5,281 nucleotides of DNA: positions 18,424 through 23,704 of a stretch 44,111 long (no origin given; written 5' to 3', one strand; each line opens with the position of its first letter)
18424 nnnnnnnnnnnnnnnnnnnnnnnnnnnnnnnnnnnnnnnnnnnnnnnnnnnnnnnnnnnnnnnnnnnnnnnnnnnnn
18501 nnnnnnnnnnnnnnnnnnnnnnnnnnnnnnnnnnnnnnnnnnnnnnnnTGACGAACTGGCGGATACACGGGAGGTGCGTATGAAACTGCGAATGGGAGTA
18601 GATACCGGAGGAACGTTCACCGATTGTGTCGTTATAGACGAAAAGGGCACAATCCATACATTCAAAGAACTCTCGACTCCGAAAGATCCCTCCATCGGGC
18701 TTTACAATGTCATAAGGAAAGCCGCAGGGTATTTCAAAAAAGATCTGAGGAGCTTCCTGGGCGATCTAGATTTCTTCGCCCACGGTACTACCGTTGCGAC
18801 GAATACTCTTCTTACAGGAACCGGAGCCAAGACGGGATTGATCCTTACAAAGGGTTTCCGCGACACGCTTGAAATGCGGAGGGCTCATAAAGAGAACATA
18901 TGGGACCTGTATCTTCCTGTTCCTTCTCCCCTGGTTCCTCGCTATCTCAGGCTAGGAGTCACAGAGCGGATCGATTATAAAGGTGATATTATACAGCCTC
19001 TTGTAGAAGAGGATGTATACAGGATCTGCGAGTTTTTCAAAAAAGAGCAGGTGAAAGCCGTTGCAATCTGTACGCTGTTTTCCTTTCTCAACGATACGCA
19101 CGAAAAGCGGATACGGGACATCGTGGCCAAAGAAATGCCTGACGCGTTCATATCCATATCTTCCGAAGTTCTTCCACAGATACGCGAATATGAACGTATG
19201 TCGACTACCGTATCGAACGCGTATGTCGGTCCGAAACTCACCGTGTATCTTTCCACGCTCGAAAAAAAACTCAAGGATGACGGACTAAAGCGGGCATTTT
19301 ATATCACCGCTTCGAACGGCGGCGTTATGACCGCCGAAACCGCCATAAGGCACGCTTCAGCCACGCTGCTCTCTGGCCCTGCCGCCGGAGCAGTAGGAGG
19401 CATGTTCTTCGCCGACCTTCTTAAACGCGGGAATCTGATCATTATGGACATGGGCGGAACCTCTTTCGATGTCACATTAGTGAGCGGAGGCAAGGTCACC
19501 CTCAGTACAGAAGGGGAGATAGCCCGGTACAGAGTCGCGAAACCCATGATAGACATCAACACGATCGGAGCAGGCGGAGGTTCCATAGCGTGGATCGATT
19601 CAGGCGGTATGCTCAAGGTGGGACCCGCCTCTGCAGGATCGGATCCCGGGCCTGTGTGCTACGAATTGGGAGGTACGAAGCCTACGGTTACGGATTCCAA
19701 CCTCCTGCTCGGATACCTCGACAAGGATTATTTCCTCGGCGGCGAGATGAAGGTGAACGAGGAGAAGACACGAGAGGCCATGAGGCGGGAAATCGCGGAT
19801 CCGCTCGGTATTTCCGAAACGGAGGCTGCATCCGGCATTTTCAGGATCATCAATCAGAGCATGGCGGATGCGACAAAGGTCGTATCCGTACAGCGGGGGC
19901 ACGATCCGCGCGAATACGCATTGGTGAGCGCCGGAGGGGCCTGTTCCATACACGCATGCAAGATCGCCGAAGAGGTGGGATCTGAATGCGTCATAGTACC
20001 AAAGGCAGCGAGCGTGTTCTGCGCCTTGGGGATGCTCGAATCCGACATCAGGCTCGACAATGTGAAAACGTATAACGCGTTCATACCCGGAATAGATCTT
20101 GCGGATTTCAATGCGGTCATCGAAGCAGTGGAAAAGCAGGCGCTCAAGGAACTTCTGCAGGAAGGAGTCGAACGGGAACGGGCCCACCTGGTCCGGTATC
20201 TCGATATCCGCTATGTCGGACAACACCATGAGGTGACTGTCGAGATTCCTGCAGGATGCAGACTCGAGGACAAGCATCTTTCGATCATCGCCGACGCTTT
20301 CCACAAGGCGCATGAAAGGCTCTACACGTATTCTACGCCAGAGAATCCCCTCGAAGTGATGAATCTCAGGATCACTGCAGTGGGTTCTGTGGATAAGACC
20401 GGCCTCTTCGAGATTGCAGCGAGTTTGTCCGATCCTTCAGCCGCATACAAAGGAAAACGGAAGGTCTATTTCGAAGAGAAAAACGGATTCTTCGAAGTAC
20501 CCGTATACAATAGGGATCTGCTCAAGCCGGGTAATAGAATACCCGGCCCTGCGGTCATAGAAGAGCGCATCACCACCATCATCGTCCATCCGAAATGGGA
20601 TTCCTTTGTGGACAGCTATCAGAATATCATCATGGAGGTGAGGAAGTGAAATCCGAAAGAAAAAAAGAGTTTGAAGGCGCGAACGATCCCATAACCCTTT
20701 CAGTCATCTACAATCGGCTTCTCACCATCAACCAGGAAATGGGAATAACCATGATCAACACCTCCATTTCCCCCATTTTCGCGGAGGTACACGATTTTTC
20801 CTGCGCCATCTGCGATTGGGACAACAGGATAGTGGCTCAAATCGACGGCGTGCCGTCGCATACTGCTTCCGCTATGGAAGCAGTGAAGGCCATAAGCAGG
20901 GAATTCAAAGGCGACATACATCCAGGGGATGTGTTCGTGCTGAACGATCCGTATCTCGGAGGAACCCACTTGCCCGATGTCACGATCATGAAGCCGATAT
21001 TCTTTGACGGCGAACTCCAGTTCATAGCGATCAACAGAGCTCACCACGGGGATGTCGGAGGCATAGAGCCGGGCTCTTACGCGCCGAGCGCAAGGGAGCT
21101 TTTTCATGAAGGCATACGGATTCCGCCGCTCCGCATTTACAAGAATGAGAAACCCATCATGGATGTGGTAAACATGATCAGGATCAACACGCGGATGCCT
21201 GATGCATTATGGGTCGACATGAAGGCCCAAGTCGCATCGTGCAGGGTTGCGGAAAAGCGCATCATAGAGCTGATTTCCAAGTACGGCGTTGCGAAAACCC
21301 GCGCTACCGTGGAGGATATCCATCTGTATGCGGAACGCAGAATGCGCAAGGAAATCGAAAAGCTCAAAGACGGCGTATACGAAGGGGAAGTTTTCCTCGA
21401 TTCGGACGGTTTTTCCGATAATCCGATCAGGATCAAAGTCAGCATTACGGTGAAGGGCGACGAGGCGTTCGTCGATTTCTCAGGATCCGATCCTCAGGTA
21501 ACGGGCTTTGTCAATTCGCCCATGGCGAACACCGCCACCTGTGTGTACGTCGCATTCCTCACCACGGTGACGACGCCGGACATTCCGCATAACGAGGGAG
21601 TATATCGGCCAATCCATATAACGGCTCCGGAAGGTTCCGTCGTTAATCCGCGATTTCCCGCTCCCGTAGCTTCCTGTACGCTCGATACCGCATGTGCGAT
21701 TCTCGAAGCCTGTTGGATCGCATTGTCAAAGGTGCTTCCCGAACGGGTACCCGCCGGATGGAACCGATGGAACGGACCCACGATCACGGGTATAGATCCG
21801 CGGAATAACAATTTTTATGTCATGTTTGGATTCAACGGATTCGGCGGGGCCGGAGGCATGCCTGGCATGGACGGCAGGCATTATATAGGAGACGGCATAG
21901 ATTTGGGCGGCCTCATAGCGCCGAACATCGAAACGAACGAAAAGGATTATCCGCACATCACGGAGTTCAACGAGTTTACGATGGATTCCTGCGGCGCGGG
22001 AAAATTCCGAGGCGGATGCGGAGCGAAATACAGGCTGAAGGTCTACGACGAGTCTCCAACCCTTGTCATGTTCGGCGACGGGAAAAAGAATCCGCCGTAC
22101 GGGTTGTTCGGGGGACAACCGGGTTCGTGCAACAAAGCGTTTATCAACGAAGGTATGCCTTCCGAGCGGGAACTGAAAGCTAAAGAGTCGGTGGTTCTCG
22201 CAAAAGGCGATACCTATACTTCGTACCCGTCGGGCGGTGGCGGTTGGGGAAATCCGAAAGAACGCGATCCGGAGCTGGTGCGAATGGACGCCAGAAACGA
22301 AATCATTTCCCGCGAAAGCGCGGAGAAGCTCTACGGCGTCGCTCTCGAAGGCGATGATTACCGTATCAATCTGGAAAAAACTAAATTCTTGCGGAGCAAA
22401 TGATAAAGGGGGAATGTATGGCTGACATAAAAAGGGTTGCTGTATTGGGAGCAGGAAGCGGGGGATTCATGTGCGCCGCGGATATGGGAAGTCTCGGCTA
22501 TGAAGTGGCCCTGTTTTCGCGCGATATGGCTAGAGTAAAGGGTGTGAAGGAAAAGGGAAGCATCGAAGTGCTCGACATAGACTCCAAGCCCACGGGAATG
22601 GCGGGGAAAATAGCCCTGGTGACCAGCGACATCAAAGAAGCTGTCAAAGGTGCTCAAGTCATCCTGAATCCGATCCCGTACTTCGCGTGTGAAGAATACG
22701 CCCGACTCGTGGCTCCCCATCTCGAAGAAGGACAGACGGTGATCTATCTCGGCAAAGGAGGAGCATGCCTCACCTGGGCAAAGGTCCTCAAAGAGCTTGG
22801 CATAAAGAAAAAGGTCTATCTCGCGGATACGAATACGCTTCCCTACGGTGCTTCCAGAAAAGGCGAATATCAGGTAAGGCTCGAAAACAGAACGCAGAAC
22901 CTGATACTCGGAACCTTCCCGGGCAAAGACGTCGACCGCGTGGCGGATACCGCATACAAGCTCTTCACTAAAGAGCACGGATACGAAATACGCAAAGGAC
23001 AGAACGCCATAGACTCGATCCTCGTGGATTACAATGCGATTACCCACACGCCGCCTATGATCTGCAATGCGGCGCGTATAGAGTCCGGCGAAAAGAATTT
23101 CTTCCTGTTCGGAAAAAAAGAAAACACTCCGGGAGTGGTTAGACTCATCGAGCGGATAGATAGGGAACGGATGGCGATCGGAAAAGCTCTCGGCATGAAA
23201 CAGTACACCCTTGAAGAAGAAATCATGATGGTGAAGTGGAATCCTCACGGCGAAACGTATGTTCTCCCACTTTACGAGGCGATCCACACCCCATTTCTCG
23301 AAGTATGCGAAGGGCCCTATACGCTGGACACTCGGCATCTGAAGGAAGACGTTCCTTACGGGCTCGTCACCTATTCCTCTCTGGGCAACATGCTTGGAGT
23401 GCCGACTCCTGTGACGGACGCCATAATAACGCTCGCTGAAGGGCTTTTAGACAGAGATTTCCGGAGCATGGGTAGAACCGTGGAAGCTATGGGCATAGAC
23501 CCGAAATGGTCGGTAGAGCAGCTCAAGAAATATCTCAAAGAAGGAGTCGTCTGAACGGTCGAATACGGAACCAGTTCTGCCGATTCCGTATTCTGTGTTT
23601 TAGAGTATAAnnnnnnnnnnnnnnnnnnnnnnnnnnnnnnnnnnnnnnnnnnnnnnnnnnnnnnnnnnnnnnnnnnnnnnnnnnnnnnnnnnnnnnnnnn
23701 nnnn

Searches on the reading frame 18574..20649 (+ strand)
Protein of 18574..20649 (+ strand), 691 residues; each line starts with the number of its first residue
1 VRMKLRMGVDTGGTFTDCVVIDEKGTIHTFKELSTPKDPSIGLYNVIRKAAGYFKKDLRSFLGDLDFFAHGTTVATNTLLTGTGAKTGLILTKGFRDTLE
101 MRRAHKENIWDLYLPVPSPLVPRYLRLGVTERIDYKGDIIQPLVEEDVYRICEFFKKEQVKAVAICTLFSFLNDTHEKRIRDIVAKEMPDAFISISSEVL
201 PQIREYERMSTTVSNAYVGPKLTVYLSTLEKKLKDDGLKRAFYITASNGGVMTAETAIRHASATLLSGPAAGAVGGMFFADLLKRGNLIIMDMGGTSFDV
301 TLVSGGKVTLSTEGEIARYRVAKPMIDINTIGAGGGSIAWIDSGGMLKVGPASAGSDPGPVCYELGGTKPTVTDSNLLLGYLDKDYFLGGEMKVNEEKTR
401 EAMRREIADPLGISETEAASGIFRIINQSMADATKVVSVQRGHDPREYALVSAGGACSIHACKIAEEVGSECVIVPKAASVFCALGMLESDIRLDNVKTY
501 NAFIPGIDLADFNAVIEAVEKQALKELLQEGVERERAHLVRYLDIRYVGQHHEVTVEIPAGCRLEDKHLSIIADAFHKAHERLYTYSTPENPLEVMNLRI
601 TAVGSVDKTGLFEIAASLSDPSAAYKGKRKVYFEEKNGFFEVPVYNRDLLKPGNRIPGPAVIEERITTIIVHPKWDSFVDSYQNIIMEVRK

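Call 6: search_protein_families(library=pfam, proteins=[window:18574-20649:+])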
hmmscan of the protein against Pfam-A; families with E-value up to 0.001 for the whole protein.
window:18574-20649:+ (691 aa): 3 families
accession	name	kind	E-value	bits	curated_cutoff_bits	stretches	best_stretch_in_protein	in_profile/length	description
PF01968.24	Hydantoinase_A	-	2.2e-92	309.8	22.9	1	208-494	1-289/291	Hydantoinase/oxoprolinase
PF05378.19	Hydant_A_N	-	1.1e-52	178.7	25.2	1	6-187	1-175/176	Hydantoinase/oxoprolinase N-terminal region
PF19278.4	Hydant_A_C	-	1.6e-24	86.8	21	1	513-683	15-186/193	Hydantoinase/oxoprolinase C-terminal domain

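Call 8: search_protein_families(library=ncbifam, proteins=[window:18574-20649:+])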
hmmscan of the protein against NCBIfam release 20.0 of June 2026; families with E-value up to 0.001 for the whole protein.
window:18574-20649:+ (691 aa): 3 families
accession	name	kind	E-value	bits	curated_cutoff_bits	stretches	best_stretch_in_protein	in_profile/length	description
NF050156.1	CapLactmsAlpCapA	equivalog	7.1e-221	735.2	1000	1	6-681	2-679/689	caprolactamase subunit alpha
NF042975.2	AcphenoCarb_ApcC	equivalog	1.6e-125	420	1500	1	8-688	12-710/733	acetophenone carboxylase subunit gamma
NF042960.1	AcphenoCarb_ApcA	equivalog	1.6e-71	241.4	1250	1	7-687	4-655/658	acetophenone carboxylase subunit alpha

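Call 74: search_solved_structures(query=window:18574-20646:+, max_evalue=0.00001)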
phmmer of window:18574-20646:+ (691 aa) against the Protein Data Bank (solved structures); distinct sequences matched with E-value up to 0.00001: 6.
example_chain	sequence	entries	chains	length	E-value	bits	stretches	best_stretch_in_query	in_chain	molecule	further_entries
6yra_A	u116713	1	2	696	1.3e-163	549.2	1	3-680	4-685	5-oxoprolinase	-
7hk5_A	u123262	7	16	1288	1.4e-133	450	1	6-687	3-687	N-methylhydantoinase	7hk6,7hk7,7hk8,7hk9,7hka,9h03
5l9w_B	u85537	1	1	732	4.1e-111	375.8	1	8-688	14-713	Acetophenone carboxylase gamma subunit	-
5m45_B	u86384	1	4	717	3.3e-90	306.7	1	7-683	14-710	Acetone carboxylase beta subunit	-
5svb_B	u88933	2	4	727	9.2e-90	305.2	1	7-683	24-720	Acetone carboxylase beta subunit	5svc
5l9w_b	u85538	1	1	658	3.8e-52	181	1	7-685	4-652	Acetophenone carboxylase alpha subunit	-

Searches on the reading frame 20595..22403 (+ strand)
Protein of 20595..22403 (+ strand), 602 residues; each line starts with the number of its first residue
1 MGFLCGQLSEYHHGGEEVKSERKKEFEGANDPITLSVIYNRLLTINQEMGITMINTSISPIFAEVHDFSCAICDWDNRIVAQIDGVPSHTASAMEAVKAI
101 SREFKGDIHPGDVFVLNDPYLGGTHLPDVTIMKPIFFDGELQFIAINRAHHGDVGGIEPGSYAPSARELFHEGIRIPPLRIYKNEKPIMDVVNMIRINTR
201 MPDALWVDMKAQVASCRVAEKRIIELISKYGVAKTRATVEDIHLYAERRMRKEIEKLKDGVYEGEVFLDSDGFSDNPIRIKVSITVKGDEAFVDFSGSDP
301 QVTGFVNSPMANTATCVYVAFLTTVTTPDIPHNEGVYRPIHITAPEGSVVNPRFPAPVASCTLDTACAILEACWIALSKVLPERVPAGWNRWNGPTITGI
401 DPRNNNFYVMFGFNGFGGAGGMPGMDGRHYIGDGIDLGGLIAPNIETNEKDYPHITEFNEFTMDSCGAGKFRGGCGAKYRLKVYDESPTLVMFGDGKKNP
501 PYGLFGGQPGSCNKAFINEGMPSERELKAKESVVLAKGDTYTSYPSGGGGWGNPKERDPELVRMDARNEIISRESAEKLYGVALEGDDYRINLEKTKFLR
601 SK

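Call 6: search_protein_families(library=pfam, proteins=[window:20595-22403:+])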
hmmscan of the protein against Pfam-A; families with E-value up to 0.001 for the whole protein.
window:20595-22403:+ (602 aa): 1 family
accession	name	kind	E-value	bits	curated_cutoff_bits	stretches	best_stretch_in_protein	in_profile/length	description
PF02538.19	Hydantoinase_B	-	1.1e-170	569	26.8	1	31-554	1-519/519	Hydantoinase B/oxoprolinase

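Call 8: search_protein_families(library=ncbifam, proteins=[window:20595-22403:+])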
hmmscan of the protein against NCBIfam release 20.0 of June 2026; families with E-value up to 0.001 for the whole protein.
window:20595-22403:+ (602 aa): 2 families
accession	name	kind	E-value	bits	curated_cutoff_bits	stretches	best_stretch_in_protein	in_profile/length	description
NF050157.1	CapLactmsBetCapB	equivalog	9.1e-124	413.8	1000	1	31-596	2-571/577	caprolactamase subunit beta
NF042976.1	AcphenoCarb_ApcD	equivalog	4.1e-52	177.4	1500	2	30-509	29-517/685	acetophenone carboxylase subunit delta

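Call 83: search_solved_structures(query=window:20595-22400:+, max_evalue=0.00001)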
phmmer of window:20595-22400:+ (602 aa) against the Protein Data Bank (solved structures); distinct sequences matched with E-value up to 0.00001: 5.
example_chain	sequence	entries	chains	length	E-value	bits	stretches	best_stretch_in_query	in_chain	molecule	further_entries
6yra_B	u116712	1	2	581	6.5e-100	338.7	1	31-588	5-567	Hydantoinase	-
7hk5_A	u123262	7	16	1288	1.3e-69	238.6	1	30-587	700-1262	N-methylhydantoinase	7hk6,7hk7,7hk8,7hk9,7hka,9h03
5l9w_A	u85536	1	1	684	2.9e-49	171.4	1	27-514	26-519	Acetophenone carboxylase delta subunit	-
5m45_A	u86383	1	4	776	2.4e-23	85.8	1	32-545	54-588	Acetone carboxylase alpha subunit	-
5svb_A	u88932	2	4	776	3.5e-23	85.3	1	32-544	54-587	Acetone carboxylase alpha subunit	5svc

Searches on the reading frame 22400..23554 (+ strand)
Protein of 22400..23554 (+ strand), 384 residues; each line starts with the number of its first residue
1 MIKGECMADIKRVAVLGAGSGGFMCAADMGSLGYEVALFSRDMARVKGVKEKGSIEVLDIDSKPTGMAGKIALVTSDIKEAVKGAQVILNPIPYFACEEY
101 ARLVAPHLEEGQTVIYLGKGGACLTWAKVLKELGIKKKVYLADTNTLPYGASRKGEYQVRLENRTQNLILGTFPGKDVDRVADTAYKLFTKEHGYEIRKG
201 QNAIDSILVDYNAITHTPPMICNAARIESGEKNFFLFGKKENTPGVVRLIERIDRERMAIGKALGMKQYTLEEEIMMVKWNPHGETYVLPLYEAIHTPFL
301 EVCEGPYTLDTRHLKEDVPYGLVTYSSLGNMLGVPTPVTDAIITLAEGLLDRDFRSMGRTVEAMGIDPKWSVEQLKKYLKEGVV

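Call 6: search_protein_families(library=pfam, proteins=[window:22400-23554:+])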
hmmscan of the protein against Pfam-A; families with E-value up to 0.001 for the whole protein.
window:22400-23554:+ (384 aa): 4 families
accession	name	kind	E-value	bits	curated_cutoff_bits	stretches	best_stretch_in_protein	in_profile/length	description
PF02317.23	Octopine_DH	-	5.4e-33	114.6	30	1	201-348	3-148/150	NAD/NADP octopine/nopaline dehydrogenase, alpha-helical domain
PF01210.29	NAD_Gly3P_dh_N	-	1.3e-07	32.2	23.1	1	13-120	2-105/158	NAD-dependent glycerol-3-phosphate dehydrogenase N-terminus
PF02558.23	ApbA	-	0.00048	20.2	22.2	1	13-174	1-149/150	Ketopantoate reductase PanE/ApbA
PF07991.19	KARI_N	-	0.00087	19.3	20.6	0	11-116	5-93/165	Acetohydroxy acid isomeroreductase, NADPH-binding domain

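Call 8: search_protein_families(library=ncbifam, proteins=[window:22400-23554:+])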
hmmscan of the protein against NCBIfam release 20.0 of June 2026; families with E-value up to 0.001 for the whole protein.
window:22400-23554:+ (384 aa): 15 families
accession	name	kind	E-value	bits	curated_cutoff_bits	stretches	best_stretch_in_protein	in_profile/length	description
NF000942.0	PRK00094.1-4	subfamily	1.1e-07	31.4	257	1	11-120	3-108/334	NAD(P)H-dependent glycerol-3-phosphate dehydrogenase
NF000941.0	PRK00094.1-3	equivalog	1.1e-06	28.1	423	1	11-120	2-107/336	NAD(P)H-dependent glycerol-3-phosphate dehydrogenase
NF000946.0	PRK00094.2-4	equivalog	1.2e-06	27.8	455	1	7-120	1-110/342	NAD(P)H-dependent glycerol-3-phosphate dehydrogenase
NF000940.0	PRK00094.1-2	subfamily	9.3e-06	25.4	202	1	12-120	2-105/330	NAD(P)H-dependent glycerol-3-phosphate dehydrogenase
TIGR00745.1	apbA_panE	subfamily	1.3e-05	24.7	141.35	1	12-178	1-155/305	2-dehydropantoate 2-reductase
NF006083.0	PRK08229.1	equivalog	5.2e-05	22.4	371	1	11-132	3-118/341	2-dehydropantoate 2-reductase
NF004311.0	PRK05708.1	equivalog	0.00021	20.2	378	1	12-167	4-147/305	putative 2-dehydropantoate 2-reductase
NF000939.0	PRK00094.1-1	equivalog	0.00024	20.3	473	1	11-121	6-112/339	NAD(P)H-dependent glycerol-3-phosphate dehydrogenase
NF045663.1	diclust_near_Sec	equivalog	0.00031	19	530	0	10-43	106-139/759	pyridine nucleotide-disulfide oxidoreductase/dicluster-binding protein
NF005093.0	PRK06522.2-4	equivalog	0.00061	19.2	308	1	11-161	4-140/304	2-dehydropantoate 2-reductase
NF000944.0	PRK00094.2-2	equivalog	0.00061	18.7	603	1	12-122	22-127/371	NAD(P)H-dependent glycerol-3-phosphate dehydrogenase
NF009414.0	PRK12778.1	equivalog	0.00061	18.2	1103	1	10-40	431-461/752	bifunctional dihydroorotate dehydrogenase B NAD binding subunit/NADPH-dependent glutamate synthase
NF011211.0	PRK14618.1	equivalog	0.00071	18.9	489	1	10-103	4-93/328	NAD(P)H-dependent glycerol-3-phosphate dehydrogenase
TIGR01316.1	gltA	equivalog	0.00086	18.2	471.75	0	8-40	131-163/449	NADPH-dependent glutamate synthase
NF010590.0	PRK13984.1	equivalog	0.00093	17.4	946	0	5-49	283-326/611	putative oxidoreductase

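Call 76: search_solved_structures(query=window:22400-23551:+, max_evalue=0.001)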
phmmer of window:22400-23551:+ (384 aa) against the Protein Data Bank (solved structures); distinct sequences matched with E-value up to 0.001: 5.
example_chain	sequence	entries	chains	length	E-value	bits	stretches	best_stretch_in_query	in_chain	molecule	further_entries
1bg6_A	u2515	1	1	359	1.4e-40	142.8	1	8-367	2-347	N-(1-D-CARBOXYLETHYL)-L-NORVALINE DEHYDROGENASE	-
3c7a_A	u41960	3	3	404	3.4e-08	36.2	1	12-163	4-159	Octopine dehydrogenase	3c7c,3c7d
3iqd_B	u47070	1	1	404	4.7e-08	35.7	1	12-163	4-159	Octopine dehydrogenase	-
5jca_L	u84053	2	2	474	0.00024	23.5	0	9-40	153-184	NADH-dependent Ferredoxin:NADP Oxidoreductase (NfnI) subunit alpha | NADH-dependent Ferredoxin:NADP Oxidoreductase subunit alpha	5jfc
5vj7_A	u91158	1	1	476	0.00039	22.8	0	9-40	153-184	Oxidoreductase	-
